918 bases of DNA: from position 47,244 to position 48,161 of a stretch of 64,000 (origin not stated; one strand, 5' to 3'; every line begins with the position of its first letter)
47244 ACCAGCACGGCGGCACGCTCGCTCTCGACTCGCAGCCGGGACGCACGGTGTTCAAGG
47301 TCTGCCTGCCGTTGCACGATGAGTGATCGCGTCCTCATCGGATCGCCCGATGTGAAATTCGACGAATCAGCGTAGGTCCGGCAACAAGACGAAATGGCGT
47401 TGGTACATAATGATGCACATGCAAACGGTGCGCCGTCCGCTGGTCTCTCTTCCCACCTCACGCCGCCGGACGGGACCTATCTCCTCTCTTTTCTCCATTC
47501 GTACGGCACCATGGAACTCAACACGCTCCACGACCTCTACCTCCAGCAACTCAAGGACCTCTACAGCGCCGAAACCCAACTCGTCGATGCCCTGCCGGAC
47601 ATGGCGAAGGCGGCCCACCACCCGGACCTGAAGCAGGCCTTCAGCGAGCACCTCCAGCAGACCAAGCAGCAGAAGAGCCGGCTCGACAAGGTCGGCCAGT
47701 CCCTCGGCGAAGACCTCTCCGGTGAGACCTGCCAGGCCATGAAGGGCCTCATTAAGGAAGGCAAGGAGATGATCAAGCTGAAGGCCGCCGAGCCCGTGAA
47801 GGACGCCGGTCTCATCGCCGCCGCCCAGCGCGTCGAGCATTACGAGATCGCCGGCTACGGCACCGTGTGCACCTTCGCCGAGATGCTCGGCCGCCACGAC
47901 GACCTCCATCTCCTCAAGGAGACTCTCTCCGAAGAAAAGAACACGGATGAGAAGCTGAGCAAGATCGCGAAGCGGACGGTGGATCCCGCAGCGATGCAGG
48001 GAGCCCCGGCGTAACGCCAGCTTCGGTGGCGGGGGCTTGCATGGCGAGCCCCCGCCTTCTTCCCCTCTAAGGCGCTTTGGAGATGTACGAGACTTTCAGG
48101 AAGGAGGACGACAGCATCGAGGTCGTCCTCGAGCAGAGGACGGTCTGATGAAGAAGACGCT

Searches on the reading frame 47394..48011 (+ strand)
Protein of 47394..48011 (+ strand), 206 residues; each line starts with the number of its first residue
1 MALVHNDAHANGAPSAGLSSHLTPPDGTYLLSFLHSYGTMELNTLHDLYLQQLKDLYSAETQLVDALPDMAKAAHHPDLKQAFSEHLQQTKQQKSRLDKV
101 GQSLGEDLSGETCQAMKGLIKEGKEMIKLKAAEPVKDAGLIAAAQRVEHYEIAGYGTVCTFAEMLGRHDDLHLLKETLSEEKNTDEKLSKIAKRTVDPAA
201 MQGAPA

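Call 12: search_protein_families(library=pfam, proteins=[window:47394-48011:+], max_evalue=0.001)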
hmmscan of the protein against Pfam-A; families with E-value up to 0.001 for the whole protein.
window:47394-48011:+ (206 aa): 1 family
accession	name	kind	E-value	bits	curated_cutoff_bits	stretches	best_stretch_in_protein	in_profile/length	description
PF05974.18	DUF892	-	2.5e-57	193.8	23.7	1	44-199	1-157/159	Domain of unknown function (DUF892)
